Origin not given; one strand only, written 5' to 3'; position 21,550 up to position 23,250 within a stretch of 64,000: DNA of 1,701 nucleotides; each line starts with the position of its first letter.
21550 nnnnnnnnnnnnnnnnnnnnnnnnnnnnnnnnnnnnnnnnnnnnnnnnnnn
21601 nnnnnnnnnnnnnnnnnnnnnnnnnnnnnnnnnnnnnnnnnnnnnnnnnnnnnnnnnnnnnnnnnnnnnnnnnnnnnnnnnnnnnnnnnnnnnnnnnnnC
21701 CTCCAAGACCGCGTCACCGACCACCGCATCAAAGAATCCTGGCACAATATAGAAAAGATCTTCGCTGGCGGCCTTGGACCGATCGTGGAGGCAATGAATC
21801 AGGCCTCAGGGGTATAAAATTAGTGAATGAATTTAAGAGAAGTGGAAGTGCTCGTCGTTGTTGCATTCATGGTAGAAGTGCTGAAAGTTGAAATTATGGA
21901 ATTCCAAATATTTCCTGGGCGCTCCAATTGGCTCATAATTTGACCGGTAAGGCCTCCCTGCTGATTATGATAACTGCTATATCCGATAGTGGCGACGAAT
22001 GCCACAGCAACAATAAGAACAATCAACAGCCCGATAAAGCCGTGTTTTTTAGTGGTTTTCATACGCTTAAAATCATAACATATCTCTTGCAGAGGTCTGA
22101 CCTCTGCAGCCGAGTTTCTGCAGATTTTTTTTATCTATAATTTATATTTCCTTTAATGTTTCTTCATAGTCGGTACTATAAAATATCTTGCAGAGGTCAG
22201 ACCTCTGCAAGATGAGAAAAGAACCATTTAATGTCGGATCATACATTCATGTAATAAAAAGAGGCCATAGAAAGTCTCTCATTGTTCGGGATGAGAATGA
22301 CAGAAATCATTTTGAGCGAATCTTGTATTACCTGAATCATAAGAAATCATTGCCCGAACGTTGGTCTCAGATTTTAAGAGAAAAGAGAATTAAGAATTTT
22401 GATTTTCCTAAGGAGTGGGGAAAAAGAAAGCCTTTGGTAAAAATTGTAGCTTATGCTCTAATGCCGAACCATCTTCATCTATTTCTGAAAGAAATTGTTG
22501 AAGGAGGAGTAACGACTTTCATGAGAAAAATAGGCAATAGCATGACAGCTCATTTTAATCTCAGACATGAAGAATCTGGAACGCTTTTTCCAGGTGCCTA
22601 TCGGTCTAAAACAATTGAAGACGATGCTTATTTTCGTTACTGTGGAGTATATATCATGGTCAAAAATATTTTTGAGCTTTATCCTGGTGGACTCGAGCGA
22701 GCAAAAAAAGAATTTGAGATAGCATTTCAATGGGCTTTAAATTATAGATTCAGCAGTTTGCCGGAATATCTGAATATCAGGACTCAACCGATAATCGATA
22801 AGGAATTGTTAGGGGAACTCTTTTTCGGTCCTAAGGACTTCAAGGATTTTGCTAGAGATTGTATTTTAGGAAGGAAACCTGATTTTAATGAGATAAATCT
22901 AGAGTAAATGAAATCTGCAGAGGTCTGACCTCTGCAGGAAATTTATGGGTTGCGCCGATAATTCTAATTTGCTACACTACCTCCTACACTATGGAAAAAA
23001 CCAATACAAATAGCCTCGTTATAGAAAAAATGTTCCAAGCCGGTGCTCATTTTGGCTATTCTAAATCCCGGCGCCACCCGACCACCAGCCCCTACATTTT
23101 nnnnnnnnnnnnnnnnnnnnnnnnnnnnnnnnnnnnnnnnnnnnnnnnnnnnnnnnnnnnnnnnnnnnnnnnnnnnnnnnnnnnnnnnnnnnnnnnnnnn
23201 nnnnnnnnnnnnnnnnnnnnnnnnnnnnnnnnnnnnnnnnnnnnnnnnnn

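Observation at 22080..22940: Second, distinct REP/RAYT unit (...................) inserted between prfA and rpsB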

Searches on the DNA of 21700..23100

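Call 68: search_rna_families(source=window, start=21700, end=23100, threshold=evalue, max_evalue=1)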
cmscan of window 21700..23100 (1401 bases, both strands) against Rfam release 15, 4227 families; matches with E-value up to 1: 6.
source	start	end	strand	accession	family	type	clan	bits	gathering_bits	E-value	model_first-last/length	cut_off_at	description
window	22085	22212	-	RF04205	MIR2606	Gene; miRNA;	-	27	139.7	0.2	29-137/165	no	MIR2606 microRNA precursor family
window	22085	22212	-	RF04128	MIR8562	Gene; miRNA;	-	26.9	211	0.017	1-242/242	no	MIR8562 microRNA precursor family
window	22081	22220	+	RF04174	MIR4208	Gene; miRNA;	-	23.6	140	0.8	1-191/191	no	MIR4208 microRNA precursor family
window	22088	22209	-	RF04134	MIR7504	Gene; miRNA;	-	21.8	83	0.7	1-124/124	no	MIR7504 microRNA precursor family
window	22086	22213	+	RF04130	MIR7996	Gene; miRNA;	-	20.5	119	0.8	1-190/190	no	MIR7996 microRNA precursor family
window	22120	22302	-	RF01578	RUF1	Gene; sRNA;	-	20.4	70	0.36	1-264/264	no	Plasmodium RNA of unkown function RUF1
